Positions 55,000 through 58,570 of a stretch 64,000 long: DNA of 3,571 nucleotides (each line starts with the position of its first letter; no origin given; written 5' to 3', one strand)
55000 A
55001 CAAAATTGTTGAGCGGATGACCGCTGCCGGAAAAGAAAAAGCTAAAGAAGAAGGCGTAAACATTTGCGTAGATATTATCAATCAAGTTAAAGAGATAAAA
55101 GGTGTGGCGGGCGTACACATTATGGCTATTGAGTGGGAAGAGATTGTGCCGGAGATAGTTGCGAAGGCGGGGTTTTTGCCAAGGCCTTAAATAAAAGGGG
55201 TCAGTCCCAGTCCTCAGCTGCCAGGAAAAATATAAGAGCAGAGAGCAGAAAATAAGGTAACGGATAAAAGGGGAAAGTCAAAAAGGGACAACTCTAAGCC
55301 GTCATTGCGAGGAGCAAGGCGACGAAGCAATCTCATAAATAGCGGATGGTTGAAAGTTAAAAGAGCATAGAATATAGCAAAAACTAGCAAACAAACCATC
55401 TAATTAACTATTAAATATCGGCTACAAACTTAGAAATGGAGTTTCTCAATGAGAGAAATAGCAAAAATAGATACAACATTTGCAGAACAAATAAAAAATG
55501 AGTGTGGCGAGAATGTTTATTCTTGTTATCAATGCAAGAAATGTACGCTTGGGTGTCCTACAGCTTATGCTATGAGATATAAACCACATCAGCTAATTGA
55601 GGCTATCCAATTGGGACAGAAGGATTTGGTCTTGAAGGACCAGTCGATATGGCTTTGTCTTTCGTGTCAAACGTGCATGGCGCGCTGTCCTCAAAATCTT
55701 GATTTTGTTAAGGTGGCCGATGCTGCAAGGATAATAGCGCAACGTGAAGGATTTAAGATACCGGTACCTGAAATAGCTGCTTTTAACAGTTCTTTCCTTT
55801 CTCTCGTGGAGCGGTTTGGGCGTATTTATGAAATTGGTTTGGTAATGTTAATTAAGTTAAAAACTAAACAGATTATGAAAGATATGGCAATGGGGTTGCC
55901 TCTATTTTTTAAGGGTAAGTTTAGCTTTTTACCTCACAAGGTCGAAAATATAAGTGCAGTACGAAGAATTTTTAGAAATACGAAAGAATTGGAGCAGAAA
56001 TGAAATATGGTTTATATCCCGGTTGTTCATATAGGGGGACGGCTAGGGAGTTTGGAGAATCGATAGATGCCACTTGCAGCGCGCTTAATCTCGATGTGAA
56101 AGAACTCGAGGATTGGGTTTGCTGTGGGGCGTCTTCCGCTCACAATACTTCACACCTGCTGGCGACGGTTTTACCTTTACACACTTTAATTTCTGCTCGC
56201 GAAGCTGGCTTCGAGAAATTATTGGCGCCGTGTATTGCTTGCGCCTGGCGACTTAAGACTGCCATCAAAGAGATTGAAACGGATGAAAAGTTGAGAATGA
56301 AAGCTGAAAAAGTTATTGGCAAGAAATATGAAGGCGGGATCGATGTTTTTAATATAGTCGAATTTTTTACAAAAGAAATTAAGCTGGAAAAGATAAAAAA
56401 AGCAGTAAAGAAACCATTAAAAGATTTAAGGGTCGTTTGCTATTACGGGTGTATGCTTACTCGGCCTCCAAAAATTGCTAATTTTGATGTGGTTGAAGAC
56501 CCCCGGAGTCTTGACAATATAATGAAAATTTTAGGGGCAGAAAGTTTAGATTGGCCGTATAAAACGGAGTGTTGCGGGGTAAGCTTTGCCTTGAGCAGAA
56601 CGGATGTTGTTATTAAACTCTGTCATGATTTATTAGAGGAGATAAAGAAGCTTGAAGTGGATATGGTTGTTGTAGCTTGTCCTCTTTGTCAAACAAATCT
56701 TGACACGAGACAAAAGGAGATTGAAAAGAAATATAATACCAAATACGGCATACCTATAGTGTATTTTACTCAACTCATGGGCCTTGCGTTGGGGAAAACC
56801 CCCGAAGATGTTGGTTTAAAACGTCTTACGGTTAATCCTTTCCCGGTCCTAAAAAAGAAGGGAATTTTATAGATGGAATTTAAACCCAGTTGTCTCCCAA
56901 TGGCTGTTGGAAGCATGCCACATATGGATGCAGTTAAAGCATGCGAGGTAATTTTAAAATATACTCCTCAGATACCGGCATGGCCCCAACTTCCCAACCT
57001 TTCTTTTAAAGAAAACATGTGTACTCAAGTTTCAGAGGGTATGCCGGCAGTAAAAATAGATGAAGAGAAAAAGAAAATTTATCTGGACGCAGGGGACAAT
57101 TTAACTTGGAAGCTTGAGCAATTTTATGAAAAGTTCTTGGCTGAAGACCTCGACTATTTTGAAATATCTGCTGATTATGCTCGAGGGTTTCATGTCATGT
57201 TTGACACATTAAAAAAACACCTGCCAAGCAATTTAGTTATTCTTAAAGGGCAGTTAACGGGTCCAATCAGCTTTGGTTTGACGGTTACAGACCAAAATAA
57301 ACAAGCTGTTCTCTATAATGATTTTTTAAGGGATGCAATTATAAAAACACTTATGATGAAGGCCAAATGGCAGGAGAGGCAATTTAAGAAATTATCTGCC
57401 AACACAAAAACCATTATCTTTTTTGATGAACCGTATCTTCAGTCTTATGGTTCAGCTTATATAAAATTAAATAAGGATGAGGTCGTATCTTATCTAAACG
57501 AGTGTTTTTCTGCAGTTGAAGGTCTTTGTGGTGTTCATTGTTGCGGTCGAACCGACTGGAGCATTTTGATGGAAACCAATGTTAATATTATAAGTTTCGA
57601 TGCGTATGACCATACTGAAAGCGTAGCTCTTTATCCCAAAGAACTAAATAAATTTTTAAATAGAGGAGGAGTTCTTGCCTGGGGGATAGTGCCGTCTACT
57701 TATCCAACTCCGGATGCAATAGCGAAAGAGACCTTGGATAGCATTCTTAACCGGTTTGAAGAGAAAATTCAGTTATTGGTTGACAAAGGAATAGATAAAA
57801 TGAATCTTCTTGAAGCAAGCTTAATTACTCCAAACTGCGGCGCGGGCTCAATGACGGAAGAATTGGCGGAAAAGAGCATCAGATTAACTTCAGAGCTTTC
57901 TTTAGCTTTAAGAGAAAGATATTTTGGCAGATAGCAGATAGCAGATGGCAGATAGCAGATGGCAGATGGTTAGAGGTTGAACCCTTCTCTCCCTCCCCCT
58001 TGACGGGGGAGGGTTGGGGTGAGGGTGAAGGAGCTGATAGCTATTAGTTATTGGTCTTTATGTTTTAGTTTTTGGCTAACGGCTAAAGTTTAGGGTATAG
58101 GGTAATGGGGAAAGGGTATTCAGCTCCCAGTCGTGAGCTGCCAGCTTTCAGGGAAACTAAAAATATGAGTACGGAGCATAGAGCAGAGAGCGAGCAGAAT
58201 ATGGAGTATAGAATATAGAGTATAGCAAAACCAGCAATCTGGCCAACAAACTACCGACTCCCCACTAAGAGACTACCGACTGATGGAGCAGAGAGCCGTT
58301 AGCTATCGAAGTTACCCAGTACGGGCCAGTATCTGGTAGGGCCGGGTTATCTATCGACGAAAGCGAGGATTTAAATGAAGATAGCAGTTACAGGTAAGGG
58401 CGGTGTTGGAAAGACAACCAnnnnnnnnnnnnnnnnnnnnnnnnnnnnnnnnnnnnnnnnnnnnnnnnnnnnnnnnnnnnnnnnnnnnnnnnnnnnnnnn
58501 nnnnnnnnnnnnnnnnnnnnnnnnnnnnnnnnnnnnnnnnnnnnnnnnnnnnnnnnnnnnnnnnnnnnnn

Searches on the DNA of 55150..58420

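Call 52: search_rna_families(source=window, start=55150, end=58420, threshold=evalue, max_evalue=1)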
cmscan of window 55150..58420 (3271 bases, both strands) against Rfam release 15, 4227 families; matches with E-value up to 1: 2.
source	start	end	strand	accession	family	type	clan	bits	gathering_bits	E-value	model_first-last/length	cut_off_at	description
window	57978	58035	-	RF03301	mir-3154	Gene; miRNA;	-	25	64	0.1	1-86/86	no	mir-3154 microRNA precursor family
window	56245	56280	+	RF01323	CRISPR-DR10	Gene; CRISPR;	-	19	39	0.85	1-37/37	no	CRISPR RNA direct repeat element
